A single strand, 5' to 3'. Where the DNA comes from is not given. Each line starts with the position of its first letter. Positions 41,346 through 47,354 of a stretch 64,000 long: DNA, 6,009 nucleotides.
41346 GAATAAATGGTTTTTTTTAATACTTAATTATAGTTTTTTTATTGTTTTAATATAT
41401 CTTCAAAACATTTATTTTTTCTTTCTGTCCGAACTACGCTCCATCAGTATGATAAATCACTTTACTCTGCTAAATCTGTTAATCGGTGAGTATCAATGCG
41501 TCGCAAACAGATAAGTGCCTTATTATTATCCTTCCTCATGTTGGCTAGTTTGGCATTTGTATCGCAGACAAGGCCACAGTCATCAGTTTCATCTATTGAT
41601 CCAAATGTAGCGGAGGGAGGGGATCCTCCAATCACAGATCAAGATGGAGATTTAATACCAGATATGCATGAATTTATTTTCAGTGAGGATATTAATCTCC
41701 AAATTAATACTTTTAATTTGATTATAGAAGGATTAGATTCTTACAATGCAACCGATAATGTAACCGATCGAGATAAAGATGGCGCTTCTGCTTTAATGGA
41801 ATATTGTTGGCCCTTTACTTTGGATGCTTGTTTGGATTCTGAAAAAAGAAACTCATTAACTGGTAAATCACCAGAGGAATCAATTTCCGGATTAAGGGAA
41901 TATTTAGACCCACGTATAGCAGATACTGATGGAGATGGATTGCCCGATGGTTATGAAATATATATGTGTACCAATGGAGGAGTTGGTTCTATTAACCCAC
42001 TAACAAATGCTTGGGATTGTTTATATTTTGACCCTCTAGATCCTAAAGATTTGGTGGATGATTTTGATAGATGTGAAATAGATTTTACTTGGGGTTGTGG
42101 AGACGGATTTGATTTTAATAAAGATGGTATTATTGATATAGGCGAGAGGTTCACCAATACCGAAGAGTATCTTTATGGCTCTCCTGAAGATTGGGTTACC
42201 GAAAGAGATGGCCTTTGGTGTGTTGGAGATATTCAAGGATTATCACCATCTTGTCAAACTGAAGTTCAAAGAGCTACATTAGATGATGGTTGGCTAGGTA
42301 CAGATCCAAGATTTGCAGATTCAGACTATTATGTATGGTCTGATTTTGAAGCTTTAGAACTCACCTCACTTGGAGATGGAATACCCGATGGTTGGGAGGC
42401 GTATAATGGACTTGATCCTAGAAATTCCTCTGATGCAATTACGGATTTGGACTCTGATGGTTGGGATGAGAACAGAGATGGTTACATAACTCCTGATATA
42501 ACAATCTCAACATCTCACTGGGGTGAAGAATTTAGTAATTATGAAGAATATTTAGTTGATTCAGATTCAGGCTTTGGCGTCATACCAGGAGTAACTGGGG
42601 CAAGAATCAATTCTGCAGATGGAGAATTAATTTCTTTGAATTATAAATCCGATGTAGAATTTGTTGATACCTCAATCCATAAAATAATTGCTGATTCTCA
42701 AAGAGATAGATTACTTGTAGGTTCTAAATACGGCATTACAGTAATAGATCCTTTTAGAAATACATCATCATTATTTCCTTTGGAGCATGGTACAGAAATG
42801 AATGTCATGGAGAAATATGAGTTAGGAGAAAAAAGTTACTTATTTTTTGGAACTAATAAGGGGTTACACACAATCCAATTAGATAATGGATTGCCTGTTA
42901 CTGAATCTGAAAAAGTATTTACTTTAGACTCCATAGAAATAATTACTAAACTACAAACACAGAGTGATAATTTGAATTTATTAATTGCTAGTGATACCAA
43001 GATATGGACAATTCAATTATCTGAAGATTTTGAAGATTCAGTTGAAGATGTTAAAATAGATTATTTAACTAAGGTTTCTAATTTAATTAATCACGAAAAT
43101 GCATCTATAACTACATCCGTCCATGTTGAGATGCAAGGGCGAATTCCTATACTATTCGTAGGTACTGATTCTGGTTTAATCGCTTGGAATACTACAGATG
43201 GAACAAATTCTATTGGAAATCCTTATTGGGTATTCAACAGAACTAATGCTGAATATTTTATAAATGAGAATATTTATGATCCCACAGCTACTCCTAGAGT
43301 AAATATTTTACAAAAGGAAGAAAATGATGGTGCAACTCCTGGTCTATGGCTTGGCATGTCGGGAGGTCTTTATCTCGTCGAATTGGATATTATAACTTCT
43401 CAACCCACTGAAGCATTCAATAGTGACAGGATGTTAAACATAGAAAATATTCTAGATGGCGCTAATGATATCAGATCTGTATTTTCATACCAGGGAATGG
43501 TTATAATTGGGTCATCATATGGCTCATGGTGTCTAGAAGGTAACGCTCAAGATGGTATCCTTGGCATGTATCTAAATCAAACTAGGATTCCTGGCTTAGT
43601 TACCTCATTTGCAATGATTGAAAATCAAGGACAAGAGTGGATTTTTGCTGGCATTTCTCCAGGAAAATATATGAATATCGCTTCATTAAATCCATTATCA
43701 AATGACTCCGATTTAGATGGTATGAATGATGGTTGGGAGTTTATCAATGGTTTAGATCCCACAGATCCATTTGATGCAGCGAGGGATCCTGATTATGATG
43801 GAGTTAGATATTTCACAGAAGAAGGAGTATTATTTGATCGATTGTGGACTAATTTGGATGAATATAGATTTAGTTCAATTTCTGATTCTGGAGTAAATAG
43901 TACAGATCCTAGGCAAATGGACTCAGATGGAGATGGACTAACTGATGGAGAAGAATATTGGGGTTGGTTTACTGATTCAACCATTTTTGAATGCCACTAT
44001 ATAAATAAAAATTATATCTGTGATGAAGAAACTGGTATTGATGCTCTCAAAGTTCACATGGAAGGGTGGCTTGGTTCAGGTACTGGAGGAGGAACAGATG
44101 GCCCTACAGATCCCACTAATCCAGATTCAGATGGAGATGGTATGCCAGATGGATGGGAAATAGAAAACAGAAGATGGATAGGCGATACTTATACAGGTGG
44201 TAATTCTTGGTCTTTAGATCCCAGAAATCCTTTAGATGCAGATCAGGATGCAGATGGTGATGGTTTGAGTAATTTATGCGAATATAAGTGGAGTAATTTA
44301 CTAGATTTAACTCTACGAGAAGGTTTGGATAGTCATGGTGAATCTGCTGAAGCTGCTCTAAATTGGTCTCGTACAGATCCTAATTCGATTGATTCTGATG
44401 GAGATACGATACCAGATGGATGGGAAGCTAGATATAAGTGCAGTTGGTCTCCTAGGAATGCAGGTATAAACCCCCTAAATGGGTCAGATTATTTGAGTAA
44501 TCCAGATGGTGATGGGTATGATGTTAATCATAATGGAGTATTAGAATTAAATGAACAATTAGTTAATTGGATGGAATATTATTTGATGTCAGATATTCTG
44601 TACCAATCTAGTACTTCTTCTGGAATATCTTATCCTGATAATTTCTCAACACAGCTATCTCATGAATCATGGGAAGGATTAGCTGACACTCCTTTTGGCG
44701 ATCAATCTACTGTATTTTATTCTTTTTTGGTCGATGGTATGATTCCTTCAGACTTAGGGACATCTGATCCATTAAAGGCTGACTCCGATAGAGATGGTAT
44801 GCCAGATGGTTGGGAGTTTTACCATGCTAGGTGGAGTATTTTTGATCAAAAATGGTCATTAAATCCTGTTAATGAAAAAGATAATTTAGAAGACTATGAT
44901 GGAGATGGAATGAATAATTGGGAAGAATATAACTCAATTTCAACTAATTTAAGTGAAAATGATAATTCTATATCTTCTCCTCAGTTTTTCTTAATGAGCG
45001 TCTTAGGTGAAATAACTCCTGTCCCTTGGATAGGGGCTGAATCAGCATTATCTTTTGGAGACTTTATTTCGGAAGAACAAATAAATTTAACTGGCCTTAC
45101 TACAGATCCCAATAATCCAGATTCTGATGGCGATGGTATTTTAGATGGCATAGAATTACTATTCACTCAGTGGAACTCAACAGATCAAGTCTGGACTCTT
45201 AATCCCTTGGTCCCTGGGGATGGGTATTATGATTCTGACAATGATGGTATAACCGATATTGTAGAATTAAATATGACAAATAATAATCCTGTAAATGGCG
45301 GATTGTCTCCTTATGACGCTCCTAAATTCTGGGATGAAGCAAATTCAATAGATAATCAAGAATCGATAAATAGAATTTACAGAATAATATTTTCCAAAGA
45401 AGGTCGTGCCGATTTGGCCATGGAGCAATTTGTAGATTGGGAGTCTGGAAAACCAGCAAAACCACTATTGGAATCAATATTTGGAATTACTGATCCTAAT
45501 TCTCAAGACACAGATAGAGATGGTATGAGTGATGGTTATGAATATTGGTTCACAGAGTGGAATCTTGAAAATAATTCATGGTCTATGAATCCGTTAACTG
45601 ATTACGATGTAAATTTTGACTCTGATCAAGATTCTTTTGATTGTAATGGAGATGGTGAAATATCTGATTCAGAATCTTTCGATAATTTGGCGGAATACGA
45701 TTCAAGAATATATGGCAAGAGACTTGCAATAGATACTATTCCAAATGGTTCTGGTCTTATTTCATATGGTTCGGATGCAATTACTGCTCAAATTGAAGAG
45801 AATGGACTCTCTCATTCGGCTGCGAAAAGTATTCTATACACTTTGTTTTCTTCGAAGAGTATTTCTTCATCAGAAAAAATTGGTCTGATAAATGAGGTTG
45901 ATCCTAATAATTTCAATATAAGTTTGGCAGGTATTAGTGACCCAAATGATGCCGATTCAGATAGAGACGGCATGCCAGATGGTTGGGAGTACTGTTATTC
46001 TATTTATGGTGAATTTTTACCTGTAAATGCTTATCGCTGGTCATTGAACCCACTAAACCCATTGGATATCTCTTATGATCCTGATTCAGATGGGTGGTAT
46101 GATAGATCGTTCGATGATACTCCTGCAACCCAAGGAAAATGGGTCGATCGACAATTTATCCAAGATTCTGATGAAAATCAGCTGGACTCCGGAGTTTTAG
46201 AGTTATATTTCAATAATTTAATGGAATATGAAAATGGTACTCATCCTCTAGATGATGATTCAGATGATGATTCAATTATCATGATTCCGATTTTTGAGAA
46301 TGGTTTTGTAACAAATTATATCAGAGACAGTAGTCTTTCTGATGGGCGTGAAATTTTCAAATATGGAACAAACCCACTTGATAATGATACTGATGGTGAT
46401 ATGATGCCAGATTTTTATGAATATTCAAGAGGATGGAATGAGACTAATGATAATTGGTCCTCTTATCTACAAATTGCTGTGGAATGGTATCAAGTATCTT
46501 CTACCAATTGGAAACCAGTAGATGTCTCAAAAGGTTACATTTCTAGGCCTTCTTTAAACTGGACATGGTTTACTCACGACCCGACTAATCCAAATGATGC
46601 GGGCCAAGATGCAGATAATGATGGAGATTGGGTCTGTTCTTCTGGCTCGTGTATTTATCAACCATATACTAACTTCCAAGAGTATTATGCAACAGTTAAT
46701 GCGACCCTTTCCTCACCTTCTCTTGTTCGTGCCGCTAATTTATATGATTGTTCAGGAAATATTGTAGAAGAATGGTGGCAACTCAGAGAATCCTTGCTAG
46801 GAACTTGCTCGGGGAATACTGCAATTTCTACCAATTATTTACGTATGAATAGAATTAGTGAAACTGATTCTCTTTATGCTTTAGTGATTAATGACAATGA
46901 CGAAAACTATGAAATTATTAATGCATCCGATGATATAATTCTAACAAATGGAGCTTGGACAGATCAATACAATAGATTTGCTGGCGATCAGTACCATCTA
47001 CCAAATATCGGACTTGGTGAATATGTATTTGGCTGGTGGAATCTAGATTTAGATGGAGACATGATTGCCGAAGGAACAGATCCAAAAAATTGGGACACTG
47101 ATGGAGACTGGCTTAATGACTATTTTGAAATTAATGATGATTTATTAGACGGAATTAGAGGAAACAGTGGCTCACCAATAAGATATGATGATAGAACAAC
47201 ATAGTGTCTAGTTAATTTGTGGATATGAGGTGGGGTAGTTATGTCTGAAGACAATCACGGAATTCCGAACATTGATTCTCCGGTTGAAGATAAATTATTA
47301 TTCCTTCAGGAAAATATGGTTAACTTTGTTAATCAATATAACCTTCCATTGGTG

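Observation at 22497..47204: Co-directional surface-glycoprotein module: aglB-giant, S8 protease, beta-helix giant, STAND regulator, TSP3/propeller giant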

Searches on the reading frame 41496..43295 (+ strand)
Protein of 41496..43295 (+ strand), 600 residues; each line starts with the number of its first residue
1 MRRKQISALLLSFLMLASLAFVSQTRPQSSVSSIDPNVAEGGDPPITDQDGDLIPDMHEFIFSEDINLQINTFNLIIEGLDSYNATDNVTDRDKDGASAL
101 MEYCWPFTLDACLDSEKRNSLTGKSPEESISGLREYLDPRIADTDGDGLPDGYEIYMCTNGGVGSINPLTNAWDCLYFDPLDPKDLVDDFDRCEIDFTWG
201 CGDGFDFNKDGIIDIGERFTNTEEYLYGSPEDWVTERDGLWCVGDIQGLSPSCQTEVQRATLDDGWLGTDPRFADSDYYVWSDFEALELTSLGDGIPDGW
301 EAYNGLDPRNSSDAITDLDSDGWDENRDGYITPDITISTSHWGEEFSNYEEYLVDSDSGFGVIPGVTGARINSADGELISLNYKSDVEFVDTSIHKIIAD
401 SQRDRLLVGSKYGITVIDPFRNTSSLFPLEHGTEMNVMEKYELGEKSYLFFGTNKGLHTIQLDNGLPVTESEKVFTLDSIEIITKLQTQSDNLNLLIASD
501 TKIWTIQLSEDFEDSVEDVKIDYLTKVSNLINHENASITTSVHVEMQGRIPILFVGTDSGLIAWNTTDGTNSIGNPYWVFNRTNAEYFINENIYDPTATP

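Call 66: search_protein_families(library=pfam, proteins=[window:41496-43295:+], max_evalue=1)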
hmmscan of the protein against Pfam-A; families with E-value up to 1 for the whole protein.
window:41496-43295:+ (600 aa): 3 families
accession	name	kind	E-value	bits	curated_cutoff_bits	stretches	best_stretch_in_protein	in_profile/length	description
PF18884.5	TSP3_bac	-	0.0068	16.7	25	2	143-155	1-13/22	Bacterial TSP3 repeat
PF03495.19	Binary_toxB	-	0.14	12.8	25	0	143-155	2-14/78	Clostridial binary toxin B/anthrax toxin PA Ca-binding domain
PF15952.10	ESM4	-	0.3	11.9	27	1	494-568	78-142/173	Enhancer of split M4 family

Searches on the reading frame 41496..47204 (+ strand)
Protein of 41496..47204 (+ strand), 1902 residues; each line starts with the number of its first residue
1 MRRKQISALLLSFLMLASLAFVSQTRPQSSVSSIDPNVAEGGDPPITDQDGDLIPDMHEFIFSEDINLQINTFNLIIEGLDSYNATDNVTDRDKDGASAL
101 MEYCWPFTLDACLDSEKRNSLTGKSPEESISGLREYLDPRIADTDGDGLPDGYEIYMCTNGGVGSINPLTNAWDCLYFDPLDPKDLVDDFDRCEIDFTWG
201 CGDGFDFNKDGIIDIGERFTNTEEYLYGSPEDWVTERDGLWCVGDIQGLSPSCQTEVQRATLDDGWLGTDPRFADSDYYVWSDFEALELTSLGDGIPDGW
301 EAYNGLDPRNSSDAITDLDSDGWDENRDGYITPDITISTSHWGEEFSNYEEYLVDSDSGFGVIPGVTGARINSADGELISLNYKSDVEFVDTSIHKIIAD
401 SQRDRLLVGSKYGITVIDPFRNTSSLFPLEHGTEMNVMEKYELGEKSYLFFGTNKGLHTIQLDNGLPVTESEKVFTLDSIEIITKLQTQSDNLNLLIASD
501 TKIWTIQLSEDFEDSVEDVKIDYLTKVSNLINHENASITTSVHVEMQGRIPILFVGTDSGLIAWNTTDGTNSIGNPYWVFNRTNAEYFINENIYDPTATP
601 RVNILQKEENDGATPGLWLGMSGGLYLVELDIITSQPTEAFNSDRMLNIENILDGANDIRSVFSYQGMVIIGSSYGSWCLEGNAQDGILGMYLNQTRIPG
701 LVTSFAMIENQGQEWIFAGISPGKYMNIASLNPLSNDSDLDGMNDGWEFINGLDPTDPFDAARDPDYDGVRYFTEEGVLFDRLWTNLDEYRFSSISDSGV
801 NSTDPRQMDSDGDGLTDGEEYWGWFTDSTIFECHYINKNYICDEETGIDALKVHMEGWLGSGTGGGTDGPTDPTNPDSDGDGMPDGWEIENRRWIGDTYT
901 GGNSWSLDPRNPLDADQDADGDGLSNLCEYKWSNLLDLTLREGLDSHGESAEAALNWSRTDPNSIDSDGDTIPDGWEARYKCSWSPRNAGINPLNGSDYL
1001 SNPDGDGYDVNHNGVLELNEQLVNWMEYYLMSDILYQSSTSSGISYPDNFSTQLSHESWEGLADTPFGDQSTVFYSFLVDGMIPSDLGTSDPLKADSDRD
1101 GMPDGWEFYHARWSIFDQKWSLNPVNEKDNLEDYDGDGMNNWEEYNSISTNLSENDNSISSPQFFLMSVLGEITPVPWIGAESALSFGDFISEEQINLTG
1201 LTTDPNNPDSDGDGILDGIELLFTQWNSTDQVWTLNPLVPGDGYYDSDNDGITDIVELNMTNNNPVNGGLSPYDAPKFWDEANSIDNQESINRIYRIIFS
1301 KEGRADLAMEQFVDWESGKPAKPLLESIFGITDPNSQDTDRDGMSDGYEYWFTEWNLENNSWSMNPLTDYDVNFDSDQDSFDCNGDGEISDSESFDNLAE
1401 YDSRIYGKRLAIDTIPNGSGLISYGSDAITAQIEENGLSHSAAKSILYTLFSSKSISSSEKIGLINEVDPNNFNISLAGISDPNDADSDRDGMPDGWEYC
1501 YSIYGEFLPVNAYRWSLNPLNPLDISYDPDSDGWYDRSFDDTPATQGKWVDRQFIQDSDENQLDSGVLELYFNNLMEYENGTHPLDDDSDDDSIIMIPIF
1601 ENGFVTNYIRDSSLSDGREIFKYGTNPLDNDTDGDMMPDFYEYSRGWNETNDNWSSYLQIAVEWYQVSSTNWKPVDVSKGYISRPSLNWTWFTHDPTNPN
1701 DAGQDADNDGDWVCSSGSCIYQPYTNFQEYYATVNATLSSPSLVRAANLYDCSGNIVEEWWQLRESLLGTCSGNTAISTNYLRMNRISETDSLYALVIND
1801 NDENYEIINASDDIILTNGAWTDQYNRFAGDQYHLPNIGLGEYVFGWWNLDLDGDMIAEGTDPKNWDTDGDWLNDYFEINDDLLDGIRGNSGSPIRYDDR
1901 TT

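Call 3: search_protein_families(library=pfam, proteins=[window:41496-47204:+], max_evalue=0.01)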
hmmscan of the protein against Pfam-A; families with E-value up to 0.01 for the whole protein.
window:41496-47204:+ (1902 aa): 0 families

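Call 40: search_protein_families(library=ncbifam, proteins=[window:41496-47204:+], max_evalue=0.01)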
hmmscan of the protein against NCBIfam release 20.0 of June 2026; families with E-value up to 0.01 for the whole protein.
window:41496-47204:+ (1902 aa): 2 families
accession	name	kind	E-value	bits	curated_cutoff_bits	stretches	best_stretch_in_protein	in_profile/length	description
NF033765.2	gliding_CglD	equivalog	7.8e-09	33.9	400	3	732-926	202-405/1124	adventurous gliding motility lipoprotein CglD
NF047639.1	throspo3_MtsD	equivalog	0.00013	20.3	800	1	871-988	410-531/651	cell-cell cohesion protein MtsD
